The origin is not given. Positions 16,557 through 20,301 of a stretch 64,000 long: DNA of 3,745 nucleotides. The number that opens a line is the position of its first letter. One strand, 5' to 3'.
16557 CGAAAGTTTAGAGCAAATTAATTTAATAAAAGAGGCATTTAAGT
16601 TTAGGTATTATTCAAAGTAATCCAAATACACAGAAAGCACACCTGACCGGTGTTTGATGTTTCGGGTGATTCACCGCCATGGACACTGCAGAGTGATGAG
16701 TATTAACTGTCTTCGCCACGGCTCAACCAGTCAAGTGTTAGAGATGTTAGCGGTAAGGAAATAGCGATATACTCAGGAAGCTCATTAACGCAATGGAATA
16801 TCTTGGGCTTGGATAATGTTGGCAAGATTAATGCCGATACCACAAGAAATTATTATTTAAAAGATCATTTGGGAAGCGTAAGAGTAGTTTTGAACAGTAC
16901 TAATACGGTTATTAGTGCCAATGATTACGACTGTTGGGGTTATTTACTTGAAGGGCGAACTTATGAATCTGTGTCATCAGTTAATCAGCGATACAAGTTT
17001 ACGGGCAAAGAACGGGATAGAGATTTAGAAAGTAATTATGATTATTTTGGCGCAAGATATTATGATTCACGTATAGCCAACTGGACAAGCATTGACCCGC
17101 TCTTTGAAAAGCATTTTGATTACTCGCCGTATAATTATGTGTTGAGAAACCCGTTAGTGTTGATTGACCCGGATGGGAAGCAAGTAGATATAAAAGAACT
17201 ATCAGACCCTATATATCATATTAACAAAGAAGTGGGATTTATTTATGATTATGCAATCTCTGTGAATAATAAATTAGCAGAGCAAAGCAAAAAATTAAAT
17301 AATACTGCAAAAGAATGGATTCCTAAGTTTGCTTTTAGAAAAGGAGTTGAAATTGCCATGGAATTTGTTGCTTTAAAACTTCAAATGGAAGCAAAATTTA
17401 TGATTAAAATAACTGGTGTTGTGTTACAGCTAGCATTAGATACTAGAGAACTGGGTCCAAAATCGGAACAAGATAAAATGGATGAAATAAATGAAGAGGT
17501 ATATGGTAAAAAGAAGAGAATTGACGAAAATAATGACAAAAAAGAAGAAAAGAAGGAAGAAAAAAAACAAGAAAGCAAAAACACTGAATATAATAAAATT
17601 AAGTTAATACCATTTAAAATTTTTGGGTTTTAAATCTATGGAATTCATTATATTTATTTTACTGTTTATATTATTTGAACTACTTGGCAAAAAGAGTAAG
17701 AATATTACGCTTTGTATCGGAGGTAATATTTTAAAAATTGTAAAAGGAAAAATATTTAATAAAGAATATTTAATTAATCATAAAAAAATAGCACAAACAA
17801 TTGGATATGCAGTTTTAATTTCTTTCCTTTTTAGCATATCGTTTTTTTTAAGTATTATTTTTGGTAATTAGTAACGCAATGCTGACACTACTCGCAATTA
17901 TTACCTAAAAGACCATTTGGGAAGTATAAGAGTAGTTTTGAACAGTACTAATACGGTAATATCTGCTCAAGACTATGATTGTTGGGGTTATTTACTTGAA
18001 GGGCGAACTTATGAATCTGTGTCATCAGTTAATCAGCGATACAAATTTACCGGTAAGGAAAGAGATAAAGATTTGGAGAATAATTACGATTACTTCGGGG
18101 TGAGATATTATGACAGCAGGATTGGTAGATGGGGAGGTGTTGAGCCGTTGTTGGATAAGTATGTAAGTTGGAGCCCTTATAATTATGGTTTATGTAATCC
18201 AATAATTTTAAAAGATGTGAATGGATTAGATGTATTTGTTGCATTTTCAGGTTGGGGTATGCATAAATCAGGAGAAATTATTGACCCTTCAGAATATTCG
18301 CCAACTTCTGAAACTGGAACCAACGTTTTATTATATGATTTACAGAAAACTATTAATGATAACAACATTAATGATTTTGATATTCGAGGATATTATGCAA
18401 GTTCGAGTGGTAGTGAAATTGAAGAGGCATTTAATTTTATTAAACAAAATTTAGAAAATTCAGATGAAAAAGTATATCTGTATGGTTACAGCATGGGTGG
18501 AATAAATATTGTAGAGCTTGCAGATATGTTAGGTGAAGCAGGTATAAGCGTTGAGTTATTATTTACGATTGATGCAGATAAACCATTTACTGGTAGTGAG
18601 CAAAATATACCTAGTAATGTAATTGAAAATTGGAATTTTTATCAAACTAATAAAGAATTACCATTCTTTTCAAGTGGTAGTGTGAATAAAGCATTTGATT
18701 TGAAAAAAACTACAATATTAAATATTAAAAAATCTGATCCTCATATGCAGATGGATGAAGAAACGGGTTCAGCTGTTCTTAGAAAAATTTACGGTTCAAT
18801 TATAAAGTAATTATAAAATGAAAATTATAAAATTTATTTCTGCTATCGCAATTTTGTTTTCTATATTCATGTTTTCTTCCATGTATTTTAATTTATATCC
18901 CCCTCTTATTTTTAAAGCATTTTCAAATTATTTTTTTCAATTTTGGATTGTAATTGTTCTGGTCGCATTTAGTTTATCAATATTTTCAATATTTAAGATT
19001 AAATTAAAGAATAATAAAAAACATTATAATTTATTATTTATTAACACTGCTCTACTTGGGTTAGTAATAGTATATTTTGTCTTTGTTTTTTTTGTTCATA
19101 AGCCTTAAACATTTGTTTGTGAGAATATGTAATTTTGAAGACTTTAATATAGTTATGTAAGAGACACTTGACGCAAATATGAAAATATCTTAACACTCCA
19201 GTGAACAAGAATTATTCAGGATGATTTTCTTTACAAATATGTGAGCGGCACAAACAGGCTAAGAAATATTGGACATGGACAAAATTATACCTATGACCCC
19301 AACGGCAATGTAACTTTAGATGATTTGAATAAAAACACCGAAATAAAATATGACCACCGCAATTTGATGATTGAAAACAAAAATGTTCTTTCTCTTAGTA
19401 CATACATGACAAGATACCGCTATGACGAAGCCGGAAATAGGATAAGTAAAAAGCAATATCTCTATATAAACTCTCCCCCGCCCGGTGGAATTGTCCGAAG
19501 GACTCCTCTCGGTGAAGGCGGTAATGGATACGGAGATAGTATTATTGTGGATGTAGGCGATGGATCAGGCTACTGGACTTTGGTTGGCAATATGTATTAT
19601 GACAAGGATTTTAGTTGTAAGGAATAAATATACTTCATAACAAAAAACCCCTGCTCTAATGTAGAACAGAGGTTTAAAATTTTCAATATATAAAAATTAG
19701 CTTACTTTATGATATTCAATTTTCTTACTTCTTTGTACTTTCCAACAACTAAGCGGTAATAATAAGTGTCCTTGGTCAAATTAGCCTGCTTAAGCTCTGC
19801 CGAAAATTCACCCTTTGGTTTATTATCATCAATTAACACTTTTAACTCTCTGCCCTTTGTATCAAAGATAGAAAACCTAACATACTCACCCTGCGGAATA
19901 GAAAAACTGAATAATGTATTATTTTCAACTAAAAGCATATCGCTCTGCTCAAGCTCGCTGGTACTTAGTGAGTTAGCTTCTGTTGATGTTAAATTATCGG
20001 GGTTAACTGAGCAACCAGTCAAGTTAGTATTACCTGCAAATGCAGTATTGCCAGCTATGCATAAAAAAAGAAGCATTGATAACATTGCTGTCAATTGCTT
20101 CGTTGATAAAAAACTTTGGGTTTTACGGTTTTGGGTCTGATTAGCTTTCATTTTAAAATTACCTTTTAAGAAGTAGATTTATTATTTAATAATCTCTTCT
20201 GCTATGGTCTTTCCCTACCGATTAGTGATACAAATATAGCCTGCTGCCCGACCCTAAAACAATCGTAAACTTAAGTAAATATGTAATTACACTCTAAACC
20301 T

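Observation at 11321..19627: Array of five orphan RHS C-terminal toxin/immunity cassettes headed by a 5'-truncated rhs gene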

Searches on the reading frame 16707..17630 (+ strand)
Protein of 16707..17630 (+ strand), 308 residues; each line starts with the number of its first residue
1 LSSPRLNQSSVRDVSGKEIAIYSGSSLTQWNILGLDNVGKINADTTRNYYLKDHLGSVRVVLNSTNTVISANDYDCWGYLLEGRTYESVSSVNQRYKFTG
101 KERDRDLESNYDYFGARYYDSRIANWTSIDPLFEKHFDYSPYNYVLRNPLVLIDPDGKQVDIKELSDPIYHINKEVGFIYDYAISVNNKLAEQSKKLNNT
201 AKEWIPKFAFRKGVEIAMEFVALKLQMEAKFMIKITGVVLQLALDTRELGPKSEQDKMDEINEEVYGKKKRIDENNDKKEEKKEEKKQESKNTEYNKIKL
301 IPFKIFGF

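Call 7: search_protein_families(library=pfam, proteins=[window:16707-17630:+], max_evalue=0.01)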
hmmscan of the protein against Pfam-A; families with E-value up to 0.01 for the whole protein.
window:16707-17630:+ (308 aa): 0 families

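Call 8: search_protein_families(library=ncbifam, proteins=[window:16707-17630:+], max_evalue=0.01)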
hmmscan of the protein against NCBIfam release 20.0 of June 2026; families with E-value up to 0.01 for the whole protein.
window:16707-17630:+ (308 aa): 1 family
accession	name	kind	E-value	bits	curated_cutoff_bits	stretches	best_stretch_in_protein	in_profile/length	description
TIGR03696.1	Rhs_assc_core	domain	2.8e-15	56.6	32.5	1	74-157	1-75/76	RHS repeat-associated core domain-containing protein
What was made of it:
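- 16647..17633 (+): Cassette 4. Contains 5' homology, a 30-nt insertion carrying TAA (16706-16735), an open frame 16707-17633, a core ending at 17180, and tip CT4 17181-17630. TIGR03696 scores 56.6 bits (call 8).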

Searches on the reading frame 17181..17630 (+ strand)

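Call 31: search_protein_families(library=pfam, proteins=[window:17181-17630:+], max_evalue=1)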
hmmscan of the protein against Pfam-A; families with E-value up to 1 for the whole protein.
window:17181-17630:+ (150 aa): 3 families
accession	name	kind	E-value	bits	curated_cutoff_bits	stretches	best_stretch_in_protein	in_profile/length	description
PF00944.25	Peptidase_S3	-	0.031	14.6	21.2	1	8-71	6-69/159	Alphavirus core protein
PF14914.11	LRRC37AB_C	-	0.21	11.9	27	1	59-140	35-115/147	LRRC37A/B like protein 1 C-terminal domain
PF04557.20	tRNA_synt_1c_R2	-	0.54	11.5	25.1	1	91-135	13-57/94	Glutaminyl-tRNA synthetase, non-specific RNA binding region part 2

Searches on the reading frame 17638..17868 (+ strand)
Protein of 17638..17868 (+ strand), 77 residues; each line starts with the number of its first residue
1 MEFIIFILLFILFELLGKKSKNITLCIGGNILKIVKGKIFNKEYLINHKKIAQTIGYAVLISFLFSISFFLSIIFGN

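Call 31: search_protein_families(library=pfam, proteins=[window:17638-17868:+], max_evalue=1)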
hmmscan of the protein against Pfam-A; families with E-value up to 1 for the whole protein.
window:17638-17868:+ (77 aa): 1 family
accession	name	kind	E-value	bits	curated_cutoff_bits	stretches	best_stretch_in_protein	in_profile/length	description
PF13105.11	DUF3959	-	0.24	11.1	25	1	5-67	2-61/238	Protein of unknown function (DUF3959)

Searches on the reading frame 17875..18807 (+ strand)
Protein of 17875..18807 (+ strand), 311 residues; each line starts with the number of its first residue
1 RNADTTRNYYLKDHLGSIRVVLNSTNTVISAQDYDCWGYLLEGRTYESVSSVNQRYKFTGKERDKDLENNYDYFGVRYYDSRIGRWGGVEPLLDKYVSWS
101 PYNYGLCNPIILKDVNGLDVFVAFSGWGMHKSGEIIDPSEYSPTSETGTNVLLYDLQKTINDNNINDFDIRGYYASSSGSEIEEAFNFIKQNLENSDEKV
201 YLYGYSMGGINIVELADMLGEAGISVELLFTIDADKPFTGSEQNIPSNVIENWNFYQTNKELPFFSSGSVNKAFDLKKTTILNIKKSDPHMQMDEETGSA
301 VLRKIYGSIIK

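Call 7: search_protein_families(library=pfam, proteins=[window:17875-18807:+], max_evalue=0.01)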
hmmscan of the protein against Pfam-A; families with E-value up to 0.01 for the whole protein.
window:17875-18807:+ (311 aa): 2 families
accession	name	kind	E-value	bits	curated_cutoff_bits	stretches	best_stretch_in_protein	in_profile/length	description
PF00975.26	Thioesterase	-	0.00026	21.7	26.4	1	199-243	67-110/226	Thioesterase domain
PF09994.14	T6SS_Tle1-like_cat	-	0.00051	19.9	27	1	170-225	69-123/287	T6SS, Phospholipase effector Tle1-like, catalytic domain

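Call 8: search_protein_families(library=ncbifam, proteins=[window:17875-18807:+], max_evalue=0.01)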
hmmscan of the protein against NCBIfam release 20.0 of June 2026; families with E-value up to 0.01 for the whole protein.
window:17875-18807:+ (311 aa): 1 family
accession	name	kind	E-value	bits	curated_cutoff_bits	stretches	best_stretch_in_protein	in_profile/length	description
TIGR03696.1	Rhs_assc_core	domain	7.4e-12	45.6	32.5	1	34-118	1-76/76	RHS repeat-associated core domain-containing protein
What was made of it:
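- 17875..18810 (+): Cassette 5. Homology starts at 17878, the core ends at 18225 (DVNG), and tip CT5 is 18226-18807. TIGR03696 scores 45.6 bits (call 8).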

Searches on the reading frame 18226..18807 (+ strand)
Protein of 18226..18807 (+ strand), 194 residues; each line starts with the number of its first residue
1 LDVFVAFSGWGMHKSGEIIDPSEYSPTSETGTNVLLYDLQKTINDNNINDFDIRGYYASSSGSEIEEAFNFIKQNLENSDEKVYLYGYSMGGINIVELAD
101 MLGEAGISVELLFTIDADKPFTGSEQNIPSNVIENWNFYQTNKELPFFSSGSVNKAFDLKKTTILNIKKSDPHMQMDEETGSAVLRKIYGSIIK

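Call 31: search_protein_families(library=pfam, proteins=[window:18226-18807:+], max_evalue=1)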
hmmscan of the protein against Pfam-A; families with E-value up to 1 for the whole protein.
window:18226-18807:+ (194 aa): 4 families
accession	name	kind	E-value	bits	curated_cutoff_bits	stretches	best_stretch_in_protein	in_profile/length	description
PF00975.26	Thioesterase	-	0.00012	22.8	26.4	1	82-126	67-110/226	Thioesterase domain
PF09994.14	T6SS_Tle1-like_cat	-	0.00021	21.2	27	1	53-108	69-123/287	T6SS, Phospholipase effector Tle1-like, catalytic domain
PF00561.26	Abhydrolase_1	-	0.028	14.5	25.8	1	51-99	33-87/245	alpha/beta hydrolase fold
PF12146.15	Hydrolase_4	-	0.24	11.1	27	1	67-99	64-94/239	Serine aminopeptidase, S33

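Call 62: search_solved_structures(query=window:18226-18807:+, max_evalue=1)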
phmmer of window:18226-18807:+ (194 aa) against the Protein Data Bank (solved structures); distinct sequences matched with E-value up to 1: 7.
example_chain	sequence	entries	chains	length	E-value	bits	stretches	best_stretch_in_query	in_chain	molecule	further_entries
6qe2_A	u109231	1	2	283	0.013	18.2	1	62-102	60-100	Monoacylglycerol lipase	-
3dqz_A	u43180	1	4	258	0.18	14.4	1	79-136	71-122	Alpha-hydroxynitrile lyase-like protein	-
6cob_A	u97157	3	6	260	0.26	13.9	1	79-134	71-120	Alpha-hydroxynitrile lyase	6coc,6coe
2k2q_B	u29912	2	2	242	0.27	13.9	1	59-112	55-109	Surfactin synthetase thioesterase subunit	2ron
6cod_A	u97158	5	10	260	0.27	13.8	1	79-134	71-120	Alpha-hydroxynitrile lyase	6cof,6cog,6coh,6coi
7r0x_A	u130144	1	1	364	0.63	12.6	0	64-122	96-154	Polyketide synthase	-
7r7m_A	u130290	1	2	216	0.65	12.6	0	54-101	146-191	Triosephosphate isomerase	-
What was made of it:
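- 17875..18810 (+): CT5 carries GYSMGG and gives sub-threshold thioesterase, Tle1-like and alpha/beta-hydrolase hits (calls 31, 62).
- On Tle-like / alpha/beta-hydrolase lipase toxin (CT5): The best PDB sequence hit is a monoacylglycerol lipase at E=0.013 (call 62).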

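Call 83: find_homologous_proteins(query=window:18226-18807:+, max_evalue=0.00001)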
Query window:18226-18807:+ (194 aa): 1 proteins with E <= 0.00001 among 87 candidates.
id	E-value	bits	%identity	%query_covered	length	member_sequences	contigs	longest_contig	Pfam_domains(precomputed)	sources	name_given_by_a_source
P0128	1.2e-122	424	100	100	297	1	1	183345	-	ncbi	-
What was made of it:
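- Tried and rejected: With CT5, it returned only CT5 itself (call 83).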

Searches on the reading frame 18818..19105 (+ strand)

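Call 31: search_protein_families(library=pfam, proteins=[window:18818-19105:+], max_evalue=1)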
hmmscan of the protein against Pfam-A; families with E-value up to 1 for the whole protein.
window:18818-19105:+ (96 aa): 1 family
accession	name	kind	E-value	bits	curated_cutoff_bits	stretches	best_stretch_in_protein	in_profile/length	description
PF13273.12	DUF4064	-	0.17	12.6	32.1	1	3-83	14-101/102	Protein of unknown function (DUF4064)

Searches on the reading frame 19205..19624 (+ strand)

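Call 7: search_protein_families(library=pfam, proteins=[window:19205-19624:+], max_evalue=0.01)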
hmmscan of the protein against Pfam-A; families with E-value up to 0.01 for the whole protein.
window:19205-19624:+ (140 aa): 1 family
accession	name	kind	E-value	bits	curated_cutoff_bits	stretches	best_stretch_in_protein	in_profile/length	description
PF05593.20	RHS_repeat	-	2e-05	25.3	22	0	66-81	15-30/38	RHS Repeat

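Call 8: search_protein_families(library=ncbifam, proteins=[window:19205-19624:+], max_evalue=0.01)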
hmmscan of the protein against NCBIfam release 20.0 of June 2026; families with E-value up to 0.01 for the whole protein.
window:19205-19624:+ (140 aa): 1 family
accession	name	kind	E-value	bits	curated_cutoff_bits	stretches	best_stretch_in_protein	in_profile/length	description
TIGR01643.1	YD_repeat_2x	repeat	0.0012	19.2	15.8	0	69-82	18-31/42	YD repeat-containing protein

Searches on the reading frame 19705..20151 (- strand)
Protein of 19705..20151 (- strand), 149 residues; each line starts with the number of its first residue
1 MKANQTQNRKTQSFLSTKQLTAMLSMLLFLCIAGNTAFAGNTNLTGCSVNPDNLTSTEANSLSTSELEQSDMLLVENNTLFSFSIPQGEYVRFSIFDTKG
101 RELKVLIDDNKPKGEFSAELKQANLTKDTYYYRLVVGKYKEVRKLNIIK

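Call 14: find_encoding_contigs(protein=window:19705-20151:-, flank=10000, max_places=8)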
Protein window:19705-20151:- (149 aa): no gene with exactly this product is on record in the collection.
